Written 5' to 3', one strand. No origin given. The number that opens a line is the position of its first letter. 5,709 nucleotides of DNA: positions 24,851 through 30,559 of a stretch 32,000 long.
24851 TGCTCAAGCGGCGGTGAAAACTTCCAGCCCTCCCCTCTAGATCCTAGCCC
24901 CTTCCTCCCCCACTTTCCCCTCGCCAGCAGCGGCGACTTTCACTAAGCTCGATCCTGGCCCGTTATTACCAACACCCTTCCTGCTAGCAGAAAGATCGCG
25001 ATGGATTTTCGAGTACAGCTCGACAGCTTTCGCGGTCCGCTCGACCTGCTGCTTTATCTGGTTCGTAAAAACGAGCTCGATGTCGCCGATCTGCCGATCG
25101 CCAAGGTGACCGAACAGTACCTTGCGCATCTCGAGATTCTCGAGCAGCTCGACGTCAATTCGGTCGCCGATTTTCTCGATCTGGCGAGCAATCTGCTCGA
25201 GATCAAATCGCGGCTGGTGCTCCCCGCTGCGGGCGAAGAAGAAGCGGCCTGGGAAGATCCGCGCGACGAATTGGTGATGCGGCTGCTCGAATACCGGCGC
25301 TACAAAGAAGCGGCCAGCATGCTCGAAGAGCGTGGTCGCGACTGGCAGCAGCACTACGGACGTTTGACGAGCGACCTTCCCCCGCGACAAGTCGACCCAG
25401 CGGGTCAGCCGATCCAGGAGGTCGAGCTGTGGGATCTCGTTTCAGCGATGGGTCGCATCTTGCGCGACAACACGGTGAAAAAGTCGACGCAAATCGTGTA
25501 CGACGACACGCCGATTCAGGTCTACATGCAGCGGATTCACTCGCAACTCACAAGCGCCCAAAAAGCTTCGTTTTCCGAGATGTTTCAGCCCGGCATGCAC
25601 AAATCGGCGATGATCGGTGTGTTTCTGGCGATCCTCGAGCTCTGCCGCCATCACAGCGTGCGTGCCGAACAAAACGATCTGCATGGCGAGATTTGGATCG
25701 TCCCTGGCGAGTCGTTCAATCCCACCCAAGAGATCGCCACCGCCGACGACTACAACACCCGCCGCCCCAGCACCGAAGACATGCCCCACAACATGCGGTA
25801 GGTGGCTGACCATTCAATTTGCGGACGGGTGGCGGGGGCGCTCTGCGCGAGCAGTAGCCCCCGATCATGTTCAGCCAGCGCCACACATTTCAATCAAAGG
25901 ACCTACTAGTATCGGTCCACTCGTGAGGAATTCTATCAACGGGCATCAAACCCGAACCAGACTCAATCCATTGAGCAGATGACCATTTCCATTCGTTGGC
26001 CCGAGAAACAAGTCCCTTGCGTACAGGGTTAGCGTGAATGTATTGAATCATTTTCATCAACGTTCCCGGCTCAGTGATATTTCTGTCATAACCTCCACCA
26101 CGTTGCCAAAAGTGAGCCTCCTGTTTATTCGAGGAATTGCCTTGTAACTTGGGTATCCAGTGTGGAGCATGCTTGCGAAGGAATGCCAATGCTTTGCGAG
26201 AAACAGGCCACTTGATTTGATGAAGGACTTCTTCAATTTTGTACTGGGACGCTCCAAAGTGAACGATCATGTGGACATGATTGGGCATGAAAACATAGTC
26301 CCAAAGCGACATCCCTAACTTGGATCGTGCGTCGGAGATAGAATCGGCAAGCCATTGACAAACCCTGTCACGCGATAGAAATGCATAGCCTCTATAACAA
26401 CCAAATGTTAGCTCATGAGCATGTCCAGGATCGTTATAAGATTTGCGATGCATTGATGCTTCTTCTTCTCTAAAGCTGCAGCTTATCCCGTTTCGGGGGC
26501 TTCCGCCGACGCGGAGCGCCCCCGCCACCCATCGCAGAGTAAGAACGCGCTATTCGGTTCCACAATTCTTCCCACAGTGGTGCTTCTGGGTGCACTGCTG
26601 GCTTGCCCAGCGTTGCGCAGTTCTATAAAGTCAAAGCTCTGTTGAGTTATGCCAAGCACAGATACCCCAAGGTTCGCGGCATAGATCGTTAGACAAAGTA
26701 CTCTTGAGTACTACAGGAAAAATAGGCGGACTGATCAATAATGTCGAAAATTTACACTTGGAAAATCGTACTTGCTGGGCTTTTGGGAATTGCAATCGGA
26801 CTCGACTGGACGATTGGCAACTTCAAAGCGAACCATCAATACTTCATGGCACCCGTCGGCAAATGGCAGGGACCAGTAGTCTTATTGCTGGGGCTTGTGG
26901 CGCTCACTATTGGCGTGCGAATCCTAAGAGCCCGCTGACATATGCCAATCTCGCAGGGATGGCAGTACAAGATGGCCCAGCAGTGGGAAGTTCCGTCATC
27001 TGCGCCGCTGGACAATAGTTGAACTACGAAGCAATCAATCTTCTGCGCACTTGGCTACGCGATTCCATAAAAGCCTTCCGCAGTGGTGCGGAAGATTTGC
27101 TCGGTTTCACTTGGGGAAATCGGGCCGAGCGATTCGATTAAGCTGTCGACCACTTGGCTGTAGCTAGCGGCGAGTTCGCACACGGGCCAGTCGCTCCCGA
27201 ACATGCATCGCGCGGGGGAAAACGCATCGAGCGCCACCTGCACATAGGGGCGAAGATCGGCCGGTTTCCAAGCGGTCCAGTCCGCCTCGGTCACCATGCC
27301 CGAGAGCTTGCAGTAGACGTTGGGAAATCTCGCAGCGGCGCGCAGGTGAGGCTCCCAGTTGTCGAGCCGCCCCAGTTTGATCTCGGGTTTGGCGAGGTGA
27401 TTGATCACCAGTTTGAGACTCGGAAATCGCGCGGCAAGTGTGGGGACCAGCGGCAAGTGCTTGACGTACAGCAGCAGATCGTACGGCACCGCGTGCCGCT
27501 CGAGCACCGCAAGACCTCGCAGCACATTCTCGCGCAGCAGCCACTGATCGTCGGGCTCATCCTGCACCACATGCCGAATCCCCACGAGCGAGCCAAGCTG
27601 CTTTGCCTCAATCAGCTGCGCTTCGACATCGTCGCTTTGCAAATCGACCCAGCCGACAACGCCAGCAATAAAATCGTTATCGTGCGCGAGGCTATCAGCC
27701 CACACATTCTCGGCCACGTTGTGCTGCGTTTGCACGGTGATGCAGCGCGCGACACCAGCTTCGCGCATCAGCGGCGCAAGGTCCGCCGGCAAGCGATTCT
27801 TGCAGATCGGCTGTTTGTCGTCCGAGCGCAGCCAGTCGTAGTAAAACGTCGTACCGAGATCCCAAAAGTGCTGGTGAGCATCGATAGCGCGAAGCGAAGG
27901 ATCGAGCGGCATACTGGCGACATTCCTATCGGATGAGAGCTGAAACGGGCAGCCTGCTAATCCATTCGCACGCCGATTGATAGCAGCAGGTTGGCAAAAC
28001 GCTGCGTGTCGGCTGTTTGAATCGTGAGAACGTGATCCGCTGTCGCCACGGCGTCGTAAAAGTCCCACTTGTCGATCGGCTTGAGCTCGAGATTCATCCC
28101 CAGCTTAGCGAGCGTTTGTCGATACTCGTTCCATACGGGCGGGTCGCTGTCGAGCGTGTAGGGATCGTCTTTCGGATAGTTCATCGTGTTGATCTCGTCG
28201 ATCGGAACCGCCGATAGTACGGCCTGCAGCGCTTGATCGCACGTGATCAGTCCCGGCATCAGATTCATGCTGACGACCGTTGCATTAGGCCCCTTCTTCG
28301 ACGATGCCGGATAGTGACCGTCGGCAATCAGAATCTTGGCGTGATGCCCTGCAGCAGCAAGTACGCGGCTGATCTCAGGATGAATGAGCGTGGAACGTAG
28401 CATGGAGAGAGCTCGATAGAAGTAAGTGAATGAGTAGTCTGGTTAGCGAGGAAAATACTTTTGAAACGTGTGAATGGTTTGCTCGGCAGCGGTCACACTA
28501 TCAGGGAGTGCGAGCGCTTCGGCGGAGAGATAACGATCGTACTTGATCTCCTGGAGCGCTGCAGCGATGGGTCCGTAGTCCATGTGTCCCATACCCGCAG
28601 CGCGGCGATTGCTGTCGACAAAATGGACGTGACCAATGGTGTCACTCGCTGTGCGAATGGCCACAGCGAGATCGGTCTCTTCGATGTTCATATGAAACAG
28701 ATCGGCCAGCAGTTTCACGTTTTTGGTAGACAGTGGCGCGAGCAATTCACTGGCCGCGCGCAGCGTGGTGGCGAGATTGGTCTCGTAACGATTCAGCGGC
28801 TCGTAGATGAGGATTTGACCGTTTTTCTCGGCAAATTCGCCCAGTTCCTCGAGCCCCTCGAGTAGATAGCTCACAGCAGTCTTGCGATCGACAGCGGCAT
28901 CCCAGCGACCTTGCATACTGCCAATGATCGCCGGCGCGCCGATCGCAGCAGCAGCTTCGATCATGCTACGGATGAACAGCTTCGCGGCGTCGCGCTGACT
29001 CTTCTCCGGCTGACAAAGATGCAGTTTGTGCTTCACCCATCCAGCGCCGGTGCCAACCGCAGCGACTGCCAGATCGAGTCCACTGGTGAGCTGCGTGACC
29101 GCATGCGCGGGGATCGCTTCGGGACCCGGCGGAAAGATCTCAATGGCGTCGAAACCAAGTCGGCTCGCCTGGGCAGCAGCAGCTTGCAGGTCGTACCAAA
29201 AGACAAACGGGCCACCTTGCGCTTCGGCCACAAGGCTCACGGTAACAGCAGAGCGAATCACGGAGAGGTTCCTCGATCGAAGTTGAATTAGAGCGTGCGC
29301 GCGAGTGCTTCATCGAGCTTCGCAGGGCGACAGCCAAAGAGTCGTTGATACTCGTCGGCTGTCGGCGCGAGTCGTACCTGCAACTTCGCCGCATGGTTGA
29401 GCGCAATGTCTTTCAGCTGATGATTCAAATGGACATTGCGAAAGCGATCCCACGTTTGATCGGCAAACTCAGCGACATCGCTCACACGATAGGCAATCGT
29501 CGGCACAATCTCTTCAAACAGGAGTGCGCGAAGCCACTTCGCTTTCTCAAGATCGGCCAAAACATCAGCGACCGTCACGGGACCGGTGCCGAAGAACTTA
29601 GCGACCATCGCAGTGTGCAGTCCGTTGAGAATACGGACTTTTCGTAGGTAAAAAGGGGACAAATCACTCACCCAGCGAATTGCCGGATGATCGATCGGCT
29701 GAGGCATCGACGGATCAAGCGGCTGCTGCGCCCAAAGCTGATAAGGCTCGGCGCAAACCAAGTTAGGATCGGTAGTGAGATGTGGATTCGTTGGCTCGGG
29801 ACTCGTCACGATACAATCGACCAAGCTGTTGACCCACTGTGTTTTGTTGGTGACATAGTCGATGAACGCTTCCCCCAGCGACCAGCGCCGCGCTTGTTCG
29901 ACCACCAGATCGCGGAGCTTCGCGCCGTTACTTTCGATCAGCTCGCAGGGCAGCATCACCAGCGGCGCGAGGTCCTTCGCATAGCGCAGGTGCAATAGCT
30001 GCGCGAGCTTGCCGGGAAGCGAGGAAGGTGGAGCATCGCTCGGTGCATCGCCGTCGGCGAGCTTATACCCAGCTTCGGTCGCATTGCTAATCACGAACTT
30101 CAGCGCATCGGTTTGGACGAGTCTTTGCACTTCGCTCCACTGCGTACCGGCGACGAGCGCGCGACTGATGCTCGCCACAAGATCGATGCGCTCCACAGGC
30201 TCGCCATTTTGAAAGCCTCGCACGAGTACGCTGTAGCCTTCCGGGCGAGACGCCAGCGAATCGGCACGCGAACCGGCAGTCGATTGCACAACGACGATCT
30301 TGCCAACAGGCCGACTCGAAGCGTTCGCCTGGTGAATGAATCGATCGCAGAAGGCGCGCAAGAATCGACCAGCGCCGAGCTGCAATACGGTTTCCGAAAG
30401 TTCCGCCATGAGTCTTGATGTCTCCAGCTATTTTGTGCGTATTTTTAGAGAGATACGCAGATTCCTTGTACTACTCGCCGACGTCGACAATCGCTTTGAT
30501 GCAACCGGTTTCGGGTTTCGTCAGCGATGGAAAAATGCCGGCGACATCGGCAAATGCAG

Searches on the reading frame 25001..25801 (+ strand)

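Call 89: search_protein_families(library=pfam, proteins=[window:25001-25801:+], max_evalue=0.001)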
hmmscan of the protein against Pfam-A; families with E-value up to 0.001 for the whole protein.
window:25001-25801:+ (266 aa): 1 family
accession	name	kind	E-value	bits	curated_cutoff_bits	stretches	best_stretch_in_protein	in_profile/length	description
PF02616.19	SMC_ScpA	-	3.1e-35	122.7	24.6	1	20-233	1-229/232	Segregation and condensation protein ScpA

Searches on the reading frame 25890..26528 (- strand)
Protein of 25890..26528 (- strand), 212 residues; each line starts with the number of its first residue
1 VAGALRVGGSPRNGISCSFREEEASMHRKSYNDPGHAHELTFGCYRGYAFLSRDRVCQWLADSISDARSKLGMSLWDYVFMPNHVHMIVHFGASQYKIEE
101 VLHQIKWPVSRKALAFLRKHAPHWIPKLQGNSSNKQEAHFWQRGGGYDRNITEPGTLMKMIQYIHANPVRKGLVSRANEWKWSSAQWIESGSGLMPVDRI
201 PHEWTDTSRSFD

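Call 89: search_protein_families(library=pfam, proteins=[window:25890-26528:-], max_evalue=0.001)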
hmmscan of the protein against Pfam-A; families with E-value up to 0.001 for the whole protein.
window:25890-26528:- (212 aa): 1 family
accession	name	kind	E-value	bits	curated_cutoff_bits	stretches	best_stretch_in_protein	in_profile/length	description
PF01797.21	Y1_Tnp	-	2e-06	28.4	23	1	54-166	23-120/121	Transposase IS200 like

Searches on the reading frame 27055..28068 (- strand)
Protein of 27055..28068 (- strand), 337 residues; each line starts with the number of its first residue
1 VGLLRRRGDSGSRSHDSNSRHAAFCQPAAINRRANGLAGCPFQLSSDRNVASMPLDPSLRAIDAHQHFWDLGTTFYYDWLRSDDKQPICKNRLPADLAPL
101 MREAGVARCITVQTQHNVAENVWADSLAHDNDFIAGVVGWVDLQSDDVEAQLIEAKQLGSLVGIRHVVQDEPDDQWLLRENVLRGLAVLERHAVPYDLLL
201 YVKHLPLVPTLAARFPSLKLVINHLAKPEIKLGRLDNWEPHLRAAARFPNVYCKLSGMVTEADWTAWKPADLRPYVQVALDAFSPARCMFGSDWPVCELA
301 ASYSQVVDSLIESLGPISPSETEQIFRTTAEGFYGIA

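Call 89: search_protein_families(library=pfam, proteins=[window:27055-28068:-], max_evalue=0.001)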
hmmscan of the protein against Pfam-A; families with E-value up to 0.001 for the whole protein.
window:27055-28068:- (337 aa): 1 family
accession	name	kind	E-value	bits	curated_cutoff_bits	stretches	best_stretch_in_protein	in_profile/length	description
PF04909.20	Amidohydro_2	-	1.6e-49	169.6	26.4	1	62-336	1-289/289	Amidohydrolase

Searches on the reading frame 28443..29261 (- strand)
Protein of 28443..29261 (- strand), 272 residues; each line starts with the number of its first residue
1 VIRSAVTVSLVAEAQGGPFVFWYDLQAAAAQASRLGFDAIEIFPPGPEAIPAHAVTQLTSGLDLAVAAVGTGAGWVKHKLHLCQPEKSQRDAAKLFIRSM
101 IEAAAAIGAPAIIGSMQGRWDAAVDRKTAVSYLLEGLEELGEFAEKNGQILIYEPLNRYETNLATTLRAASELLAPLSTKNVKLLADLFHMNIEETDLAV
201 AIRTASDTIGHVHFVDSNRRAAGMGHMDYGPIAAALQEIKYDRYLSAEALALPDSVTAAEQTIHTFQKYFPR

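Call 89: search_protein_families(library=pfam, proteins=[window:28443-29261:-], max_evalue=0.001)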
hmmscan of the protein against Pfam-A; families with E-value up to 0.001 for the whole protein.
window:28443-29261:- (272 aa): 1 family
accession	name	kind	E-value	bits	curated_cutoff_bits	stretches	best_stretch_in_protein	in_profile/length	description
PF01261.30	AP_endonuc_2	-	1.3e-35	123.7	31.1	1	30-255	2-235/249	Xylose isomerase-like TIM barrel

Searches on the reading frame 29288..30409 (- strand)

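Call 89: search_protein_families(library=pfam, proteins=[window:29288-30409:-], max_evalue=0.001)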
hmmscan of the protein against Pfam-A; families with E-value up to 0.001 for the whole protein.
window:29288-30409:- (373 aa): 2 families
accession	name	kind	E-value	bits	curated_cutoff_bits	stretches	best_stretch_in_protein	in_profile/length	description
PF01232.29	Mannitol_dh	-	2.6e-19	70.5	27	1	7-227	2-184/199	Mannitol dehydrogenase Rossmann domain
PF08125.19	Mannitol_dh_C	-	1.2e-15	58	30.7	1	249-351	1-104/190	Mannitol dehydrogenase C-terminal domain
